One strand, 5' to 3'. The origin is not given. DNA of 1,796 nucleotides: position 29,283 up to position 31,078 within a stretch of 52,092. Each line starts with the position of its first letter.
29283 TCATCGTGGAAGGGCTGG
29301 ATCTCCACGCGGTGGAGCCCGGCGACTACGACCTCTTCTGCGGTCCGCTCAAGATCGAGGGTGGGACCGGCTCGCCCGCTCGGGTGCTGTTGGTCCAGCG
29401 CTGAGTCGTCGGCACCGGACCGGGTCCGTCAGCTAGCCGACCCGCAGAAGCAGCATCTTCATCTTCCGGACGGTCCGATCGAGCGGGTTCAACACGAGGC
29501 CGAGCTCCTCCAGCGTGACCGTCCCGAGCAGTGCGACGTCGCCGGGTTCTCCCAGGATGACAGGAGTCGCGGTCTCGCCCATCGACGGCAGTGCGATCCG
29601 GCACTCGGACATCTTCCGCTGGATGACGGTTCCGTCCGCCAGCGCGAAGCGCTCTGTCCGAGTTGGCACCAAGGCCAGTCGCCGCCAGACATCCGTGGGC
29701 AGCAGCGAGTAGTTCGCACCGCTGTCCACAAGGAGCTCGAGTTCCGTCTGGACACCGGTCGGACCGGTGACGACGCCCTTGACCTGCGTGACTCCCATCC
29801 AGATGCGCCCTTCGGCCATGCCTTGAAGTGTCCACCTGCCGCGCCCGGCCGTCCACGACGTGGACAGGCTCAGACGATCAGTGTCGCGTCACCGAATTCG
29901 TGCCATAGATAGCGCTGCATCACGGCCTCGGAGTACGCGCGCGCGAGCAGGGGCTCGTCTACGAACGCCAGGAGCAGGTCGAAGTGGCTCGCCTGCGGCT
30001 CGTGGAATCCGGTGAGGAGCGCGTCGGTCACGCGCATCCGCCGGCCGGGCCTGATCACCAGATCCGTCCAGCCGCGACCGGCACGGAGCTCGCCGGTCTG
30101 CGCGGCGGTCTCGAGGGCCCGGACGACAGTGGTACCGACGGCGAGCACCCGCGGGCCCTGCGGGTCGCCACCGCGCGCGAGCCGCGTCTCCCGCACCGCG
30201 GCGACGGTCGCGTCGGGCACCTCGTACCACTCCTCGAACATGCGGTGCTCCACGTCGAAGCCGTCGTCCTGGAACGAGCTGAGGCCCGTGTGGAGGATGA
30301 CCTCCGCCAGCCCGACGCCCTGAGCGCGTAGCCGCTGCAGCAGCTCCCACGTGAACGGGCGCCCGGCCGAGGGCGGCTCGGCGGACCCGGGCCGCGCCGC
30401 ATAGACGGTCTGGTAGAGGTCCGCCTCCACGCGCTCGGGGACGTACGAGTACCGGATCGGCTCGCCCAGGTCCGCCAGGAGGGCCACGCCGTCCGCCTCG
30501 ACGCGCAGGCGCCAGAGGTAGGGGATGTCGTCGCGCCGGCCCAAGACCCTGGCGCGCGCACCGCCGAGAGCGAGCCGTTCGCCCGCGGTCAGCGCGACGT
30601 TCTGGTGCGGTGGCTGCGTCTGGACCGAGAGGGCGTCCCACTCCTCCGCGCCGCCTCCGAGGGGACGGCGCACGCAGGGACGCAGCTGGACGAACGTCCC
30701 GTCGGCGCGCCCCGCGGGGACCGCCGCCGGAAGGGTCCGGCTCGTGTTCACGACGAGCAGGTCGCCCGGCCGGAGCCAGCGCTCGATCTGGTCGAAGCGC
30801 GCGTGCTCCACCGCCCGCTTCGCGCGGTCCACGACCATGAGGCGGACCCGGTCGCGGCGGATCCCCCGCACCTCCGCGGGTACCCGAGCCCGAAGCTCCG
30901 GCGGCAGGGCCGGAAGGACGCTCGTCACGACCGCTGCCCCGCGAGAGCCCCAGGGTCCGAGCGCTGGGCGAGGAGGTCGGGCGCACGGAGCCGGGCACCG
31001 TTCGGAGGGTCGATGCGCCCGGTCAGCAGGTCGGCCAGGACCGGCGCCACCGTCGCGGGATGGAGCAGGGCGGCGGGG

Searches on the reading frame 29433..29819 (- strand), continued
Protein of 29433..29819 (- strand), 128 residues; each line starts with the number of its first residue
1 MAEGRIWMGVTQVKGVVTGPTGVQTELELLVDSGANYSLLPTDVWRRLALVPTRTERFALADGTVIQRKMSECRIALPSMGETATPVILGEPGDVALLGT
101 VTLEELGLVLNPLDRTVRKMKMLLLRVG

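Call 53: find_encoding_contigs(protein=P0123, flank=10000, max_places=4)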
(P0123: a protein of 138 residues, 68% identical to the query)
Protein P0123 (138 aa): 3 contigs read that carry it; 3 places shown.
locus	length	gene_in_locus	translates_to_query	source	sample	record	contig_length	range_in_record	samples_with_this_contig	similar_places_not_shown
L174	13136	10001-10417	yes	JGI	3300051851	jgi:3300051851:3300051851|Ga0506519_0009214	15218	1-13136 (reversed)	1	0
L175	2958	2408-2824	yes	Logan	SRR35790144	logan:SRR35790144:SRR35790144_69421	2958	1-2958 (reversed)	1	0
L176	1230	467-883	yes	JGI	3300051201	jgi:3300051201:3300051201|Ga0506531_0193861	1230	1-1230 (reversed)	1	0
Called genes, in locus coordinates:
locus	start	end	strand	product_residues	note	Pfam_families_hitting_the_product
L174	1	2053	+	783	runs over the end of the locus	PF01315:Ald_Xan_dh_C, PF02738:MoCoBD_1, PF20256:MoCoBD_2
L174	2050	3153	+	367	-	PF00962:A_deaminase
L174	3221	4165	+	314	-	PF19300:BPD_transp_1_N, PF00528:BPD_transp_1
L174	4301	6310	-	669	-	PF00723:Glyco_hydro_15, PF22422:MGH1-like_GH (weak)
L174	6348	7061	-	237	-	PF01081:Aldolase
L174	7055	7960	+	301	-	PF13185:GAF_2, PF01590:GAF, PF08281:Sigma70_r4_2 (weak), PF00196:GerE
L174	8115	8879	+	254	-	PF00106:adh_short, PF08659:KR, PF13561:adh_short_C2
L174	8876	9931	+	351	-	PF02547:Queuosine_synth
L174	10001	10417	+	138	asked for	PF13650:Asp_protease_2, PF13975:gag-asp_proteas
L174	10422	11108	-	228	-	PF04199:Cyclase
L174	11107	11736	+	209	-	PF00156:Pribosyltran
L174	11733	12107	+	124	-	-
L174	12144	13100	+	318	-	PF00389:2-Hacid_dh, PF02826:2-Hacid_dh_C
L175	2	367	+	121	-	?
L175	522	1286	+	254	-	PF00106:adh_short, PF08659:KR, PF13561:adh_short_C2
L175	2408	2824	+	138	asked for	PF13650:Asp_protease_2, PF13975:gag-asp_proteas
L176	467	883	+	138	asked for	PF13650:Asp_protease_2, PF13975:gag-asp_proteas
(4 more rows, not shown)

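Call 75: search_protein_representatives(alignment_id=A3)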
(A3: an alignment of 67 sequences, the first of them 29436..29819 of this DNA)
Query: 67 sequences, 117 profile positions. Proteins with E-value up to 0.001 (for the whole library): 3173; up to 1e-10: 1074; up to 1e-30: 44. The best 150 are listed.
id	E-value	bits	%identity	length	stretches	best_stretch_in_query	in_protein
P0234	2.3e-48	179.3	-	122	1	1-117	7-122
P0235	2.9e-44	166.1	-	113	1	4-115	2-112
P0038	1.2e-43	164.1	-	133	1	1-115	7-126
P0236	1.7e-43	163.6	-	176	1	1-116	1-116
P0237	5.8e-43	161.9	-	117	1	1-116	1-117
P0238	3.4e-42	159.4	-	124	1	1-116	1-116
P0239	1.2e-41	157.6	-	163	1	1-114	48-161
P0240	3.2e-41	156.3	-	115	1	1-114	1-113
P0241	6.7e-41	155.2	-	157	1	2-116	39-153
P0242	6.6e-39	148.8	-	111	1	23-113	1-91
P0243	1.9e-38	147.3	-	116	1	1-111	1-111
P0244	4.6e-38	146.1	-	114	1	1-116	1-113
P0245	7.2e-38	145.4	-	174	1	1-116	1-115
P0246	2.1e-37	144.0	-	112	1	32-117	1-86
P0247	3.3e-37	143.3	-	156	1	1-116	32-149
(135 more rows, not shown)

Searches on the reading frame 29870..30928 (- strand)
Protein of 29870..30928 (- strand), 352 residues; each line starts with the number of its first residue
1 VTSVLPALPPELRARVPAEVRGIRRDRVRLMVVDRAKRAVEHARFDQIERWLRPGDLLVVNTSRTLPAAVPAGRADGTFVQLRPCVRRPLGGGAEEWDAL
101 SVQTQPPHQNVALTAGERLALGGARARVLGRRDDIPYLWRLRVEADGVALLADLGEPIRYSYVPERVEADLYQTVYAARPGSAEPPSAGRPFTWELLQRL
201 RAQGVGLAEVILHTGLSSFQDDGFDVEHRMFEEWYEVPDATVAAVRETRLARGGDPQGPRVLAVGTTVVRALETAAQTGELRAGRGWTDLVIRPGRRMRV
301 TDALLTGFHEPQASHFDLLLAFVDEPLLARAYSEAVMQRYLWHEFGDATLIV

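Call 63: search_protein_families(library=pfam, proteins=[window:29870-30928:-], max_evalue=0.001)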
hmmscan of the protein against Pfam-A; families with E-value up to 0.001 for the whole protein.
window:29870-30928:- (352 aa): 1 family
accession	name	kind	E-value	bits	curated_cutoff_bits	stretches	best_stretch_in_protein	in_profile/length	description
PF02547.20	Queuosine_synth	-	1e-79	268.4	25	1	8-351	8-322/322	Queuosine biosynthesis protein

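Call 64: search_protein_families(library=ncbifam, proteins=[window:29870-30928:-], max_evalue=0.00001)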
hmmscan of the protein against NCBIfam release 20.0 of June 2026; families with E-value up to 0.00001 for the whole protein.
window:29870-30928:- (352 aa): 3 families
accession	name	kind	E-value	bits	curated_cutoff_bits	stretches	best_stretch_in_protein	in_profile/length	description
NF001140.0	PRK00147.1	equivalog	1.4e-62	211.7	324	1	8-352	10-343/346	tRNA preQ1(34) S-adenosylmethionine ribosyltransferase-isomerase QueA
TIGR00113.1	queA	equivalog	8.9e-51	172.9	267.45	1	8-352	11-345/345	tRNA preQ1(34) S-adenosylmethionine ribosyltransferase-isomerase QueA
NF002398.0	PRK01424.1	equivalog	5.9e-30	104.7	588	1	164-351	179-362/366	tRNA preQ1(34) S-adenosylmethionine ribosyltransferase-isomerase QueA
